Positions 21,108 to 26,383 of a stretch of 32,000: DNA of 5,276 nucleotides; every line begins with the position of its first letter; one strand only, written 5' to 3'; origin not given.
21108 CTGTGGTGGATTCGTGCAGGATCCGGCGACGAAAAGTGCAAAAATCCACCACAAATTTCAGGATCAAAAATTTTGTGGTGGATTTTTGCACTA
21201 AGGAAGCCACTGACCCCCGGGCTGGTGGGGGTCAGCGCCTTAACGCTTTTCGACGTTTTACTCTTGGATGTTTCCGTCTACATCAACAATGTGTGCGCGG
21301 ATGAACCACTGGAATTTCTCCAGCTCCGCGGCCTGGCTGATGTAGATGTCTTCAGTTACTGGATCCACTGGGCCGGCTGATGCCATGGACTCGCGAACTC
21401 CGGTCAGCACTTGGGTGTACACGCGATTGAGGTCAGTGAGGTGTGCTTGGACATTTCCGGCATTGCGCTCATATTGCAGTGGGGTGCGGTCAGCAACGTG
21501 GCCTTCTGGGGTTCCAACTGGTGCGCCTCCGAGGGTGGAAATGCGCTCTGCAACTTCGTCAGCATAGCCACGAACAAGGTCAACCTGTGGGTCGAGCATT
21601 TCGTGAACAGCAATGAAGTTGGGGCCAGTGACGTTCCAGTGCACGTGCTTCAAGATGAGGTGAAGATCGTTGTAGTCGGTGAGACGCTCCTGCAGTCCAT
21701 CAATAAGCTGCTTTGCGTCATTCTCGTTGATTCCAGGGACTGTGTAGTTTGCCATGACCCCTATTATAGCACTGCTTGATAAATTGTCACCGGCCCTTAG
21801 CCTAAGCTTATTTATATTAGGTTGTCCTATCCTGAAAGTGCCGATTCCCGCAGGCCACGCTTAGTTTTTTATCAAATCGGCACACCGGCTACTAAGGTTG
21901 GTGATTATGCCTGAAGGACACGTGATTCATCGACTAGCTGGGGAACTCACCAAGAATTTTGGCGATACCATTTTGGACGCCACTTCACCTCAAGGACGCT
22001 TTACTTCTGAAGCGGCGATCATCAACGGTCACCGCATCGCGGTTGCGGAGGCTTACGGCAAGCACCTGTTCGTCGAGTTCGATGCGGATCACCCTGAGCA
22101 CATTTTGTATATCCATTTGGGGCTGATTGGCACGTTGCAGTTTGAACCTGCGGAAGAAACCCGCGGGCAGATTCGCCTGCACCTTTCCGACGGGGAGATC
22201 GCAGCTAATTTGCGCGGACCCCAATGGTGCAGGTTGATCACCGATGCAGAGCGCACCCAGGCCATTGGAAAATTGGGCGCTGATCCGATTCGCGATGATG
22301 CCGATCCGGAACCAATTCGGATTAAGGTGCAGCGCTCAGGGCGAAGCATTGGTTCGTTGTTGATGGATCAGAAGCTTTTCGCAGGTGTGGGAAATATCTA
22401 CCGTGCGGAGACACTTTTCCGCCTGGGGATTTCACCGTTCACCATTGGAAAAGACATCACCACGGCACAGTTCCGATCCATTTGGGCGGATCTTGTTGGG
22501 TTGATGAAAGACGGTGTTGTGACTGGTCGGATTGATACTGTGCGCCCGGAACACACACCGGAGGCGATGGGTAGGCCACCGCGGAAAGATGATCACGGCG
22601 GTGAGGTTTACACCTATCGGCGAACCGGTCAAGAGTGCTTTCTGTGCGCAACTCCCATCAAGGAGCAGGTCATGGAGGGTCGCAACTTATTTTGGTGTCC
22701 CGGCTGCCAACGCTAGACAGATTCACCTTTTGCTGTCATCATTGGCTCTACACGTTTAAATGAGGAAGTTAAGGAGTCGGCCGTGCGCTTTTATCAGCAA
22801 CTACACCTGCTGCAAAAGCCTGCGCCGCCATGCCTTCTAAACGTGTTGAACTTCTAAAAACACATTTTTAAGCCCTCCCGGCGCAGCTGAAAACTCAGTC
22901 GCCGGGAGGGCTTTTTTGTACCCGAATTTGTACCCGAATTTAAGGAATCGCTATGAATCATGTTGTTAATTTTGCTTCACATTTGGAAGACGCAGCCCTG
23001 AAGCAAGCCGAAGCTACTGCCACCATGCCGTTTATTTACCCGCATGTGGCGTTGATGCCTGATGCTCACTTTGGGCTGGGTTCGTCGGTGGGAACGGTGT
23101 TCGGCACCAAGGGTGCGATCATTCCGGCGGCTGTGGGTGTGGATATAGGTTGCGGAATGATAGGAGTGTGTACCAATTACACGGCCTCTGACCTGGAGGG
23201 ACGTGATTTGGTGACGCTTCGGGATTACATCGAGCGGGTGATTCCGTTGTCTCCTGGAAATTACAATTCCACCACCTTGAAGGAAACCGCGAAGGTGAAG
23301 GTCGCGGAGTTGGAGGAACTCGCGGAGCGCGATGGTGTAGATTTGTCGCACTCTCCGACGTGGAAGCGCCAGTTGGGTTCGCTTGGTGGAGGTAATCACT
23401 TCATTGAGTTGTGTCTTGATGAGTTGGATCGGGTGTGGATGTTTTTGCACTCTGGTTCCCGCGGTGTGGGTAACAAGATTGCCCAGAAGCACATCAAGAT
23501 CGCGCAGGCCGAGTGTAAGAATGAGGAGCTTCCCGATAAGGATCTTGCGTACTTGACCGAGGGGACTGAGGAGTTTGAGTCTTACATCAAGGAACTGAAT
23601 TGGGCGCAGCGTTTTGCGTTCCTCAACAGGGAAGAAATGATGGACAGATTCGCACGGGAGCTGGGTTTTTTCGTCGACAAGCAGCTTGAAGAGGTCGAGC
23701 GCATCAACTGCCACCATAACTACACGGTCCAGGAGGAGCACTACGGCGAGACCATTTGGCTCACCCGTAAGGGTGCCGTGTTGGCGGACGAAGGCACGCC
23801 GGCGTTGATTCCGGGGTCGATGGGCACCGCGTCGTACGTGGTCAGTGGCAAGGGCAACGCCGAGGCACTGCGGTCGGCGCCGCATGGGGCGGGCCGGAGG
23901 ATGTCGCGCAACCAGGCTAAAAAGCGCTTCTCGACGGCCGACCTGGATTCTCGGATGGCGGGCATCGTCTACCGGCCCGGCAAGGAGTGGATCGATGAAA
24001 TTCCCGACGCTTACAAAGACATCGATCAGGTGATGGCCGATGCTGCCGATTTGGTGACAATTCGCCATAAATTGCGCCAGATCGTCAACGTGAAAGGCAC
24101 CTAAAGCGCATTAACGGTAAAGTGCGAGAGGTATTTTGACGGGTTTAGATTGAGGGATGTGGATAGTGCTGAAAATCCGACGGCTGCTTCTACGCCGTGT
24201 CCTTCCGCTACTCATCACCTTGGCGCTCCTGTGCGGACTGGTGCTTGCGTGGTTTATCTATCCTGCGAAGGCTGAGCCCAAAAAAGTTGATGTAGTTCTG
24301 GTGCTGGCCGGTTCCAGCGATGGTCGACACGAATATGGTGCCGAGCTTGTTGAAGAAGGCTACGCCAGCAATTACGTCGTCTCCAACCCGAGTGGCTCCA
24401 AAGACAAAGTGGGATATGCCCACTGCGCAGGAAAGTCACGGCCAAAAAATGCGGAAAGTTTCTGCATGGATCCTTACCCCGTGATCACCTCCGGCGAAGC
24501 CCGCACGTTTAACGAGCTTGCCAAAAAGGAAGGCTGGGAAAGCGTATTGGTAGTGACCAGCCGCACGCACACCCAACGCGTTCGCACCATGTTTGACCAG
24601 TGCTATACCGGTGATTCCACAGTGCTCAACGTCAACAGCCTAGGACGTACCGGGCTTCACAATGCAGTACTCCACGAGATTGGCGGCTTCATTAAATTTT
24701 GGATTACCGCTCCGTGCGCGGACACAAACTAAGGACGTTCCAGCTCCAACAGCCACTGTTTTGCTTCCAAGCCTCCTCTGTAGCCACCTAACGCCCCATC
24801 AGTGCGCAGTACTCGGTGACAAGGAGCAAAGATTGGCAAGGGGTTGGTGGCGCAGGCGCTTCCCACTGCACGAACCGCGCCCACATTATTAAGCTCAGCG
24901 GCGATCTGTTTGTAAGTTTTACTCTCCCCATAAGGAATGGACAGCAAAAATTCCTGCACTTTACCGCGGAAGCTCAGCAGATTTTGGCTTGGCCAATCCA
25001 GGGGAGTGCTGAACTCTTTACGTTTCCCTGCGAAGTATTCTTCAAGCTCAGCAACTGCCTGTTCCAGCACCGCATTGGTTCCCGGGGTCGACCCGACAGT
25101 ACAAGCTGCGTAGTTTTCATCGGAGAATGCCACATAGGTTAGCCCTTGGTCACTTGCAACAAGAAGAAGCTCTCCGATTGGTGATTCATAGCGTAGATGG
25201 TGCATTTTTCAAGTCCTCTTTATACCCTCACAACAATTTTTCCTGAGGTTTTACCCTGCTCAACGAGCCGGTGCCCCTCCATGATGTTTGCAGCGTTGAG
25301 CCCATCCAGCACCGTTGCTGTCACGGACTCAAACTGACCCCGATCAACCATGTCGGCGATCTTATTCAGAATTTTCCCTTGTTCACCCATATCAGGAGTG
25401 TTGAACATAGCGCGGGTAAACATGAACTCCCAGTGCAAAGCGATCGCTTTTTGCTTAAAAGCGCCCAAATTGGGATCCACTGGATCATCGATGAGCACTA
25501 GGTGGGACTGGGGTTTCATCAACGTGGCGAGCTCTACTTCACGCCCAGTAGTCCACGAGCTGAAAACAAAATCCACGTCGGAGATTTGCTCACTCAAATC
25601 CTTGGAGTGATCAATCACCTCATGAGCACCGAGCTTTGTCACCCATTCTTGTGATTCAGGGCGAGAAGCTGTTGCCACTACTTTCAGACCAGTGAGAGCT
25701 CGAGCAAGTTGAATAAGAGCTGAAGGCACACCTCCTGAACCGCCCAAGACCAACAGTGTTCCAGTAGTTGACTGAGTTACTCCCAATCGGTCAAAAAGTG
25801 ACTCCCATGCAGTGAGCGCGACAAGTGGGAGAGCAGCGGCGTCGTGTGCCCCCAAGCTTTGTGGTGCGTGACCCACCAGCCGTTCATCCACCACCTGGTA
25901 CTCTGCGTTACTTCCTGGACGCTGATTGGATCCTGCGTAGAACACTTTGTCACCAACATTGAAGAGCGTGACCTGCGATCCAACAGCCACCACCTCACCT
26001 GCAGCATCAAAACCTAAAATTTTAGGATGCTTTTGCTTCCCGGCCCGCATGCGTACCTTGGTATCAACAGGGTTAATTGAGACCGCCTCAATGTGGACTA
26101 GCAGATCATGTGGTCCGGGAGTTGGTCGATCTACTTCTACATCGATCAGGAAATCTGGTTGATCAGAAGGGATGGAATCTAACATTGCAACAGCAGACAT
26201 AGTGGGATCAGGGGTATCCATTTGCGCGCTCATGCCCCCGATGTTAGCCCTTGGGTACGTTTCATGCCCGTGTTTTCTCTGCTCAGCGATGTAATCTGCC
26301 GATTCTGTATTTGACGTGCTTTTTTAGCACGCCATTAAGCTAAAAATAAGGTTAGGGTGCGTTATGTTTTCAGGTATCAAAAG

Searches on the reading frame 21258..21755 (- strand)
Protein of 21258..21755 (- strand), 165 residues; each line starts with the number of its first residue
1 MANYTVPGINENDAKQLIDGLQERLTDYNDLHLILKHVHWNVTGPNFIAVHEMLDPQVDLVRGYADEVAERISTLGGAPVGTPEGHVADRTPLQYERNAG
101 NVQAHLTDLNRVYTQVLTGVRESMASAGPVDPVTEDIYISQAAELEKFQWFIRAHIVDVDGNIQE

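Call 71: search_protein_families(library=pfam, proteins=[window:21258-21755:-], max_evalue=0.00001)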
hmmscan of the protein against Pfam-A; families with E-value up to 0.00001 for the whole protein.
window:21258-21755:- (165 aa): 1 family
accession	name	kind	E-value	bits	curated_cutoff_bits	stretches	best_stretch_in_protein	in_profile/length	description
PF00210.30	Ferritin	-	2.8e-26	92.6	24.5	1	18-159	1-139/142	Ferritin-like domain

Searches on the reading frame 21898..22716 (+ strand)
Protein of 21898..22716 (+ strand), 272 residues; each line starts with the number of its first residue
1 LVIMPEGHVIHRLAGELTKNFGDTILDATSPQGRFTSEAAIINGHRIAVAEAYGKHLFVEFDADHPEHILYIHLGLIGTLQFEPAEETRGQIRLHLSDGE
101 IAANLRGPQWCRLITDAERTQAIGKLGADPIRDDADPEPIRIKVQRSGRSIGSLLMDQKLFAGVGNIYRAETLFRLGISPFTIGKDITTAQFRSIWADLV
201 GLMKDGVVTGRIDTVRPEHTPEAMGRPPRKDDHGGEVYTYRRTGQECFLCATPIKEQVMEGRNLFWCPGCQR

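Call 71: search_protein_families(library=pfam, proteins=[window:21898-22716:+], max_evalue=0.00001)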
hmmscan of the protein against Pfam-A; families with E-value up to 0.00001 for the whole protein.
window:21898-22716:+ (272 aa): 2 families
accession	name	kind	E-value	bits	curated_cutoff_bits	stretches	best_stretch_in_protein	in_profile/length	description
PF06831.19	H2TH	-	1.7e-19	70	34.7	1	126-211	1-86/93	Formamidopyrimidine-DNA glycosylase H2TH domain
PF01149.29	Fapy_DNA_glyco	-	4.1e-08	34.3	25.5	1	4-100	1-104/117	Formamidopyrimidine-DNA glycosylase N-terminal domain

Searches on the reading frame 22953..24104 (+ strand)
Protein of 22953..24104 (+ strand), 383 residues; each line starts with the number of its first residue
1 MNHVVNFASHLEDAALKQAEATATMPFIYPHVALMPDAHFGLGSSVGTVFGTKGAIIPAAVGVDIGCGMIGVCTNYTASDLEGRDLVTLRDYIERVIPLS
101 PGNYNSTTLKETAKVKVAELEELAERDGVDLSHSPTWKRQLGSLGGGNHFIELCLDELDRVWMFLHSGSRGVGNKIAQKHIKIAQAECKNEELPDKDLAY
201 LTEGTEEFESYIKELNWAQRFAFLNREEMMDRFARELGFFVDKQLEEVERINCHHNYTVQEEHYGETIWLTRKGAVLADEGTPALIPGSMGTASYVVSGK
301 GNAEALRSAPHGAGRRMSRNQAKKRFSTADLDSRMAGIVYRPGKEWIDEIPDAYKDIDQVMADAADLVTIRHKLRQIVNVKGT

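Call 71: search_protein_families(library=pfam, proteins=[window:22953-24104:+], max_evalue=0.00001)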
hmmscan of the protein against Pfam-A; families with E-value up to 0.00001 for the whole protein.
window:22953-24104:+ (383 aa): 1 family
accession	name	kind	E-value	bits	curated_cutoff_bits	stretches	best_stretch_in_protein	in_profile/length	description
PF01139.22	RtcB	-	1.6e-115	387.1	27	1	18-382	1-426/426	tRNA-splicing ligase RtcB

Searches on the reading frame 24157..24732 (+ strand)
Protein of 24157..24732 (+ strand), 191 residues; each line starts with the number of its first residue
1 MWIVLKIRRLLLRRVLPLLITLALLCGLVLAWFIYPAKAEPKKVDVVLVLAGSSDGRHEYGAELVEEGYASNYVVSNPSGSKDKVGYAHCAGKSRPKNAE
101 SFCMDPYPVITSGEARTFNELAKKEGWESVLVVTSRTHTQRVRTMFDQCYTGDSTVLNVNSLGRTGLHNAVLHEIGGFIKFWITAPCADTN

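Call 71: search_protein_families(library=pfam, proteins=[window:24157-24732:+], max_evalue=0.00001)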
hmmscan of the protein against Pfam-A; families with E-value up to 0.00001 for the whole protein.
window:24157-24732:+ (191 aa): 1 family
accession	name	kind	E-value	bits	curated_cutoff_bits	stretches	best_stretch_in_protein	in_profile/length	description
PF02698.23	DUF218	-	7e-08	32.9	27.6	1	45-175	1-131/133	DUF218 domain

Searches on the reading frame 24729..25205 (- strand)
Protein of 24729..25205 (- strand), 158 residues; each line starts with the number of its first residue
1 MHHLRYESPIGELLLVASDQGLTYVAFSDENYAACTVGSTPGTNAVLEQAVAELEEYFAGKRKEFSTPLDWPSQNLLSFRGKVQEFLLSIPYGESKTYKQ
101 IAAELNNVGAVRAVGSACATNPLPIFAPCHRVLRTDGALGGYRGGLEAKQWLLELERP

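Call 71: search_protein_families(library=pfam, proteins=[window:24729-25205:-], max_evalue=0.00001)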
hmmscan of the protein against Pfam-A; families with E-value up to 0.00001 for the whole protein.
window:24729-25205:- (158 aa): 2 families
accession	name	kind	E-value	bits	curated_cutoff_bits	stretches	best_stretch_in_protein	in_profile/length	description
PF01035.26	DNA_binding_1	-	1.1e-30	105.7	27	1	79-157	2-80/81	6-O-methylguanine DNA methyltransferase, DNA binding domain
PF02870.21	Methyltransf_1N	-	2.2e-15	57.4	21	1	6-70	6-70/71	6-O-methylguanine DNA methyltransferase, ribonuclease-like domain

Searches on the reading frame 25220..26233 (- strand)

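Call 71: search_protein_families(library=pfam, proteins=[window:25220-26233:-], max_evalue=0.00001)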
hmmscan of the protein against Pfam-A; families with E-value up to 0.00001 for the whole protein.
window:25220-26233:- (337 aa): 3 families
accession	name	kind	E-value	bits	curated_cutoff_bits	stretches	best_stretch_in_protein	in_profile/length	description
PF08240.17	ADH_N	-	1.5e-15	57.8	23.5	1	40-124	1-103/104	Alcohol dehydrogenase GroES-like domain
PF13602.12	ADH_zinc_N_2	-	2.2e-12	48.5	27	1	201-335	1-134/134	Zinc-binding dehydrogenase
PF00107.32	ADH_zinc_N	-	5.5e-08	33.3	31.8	1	168-219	1-52/129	Zinc-binding dehydrogenase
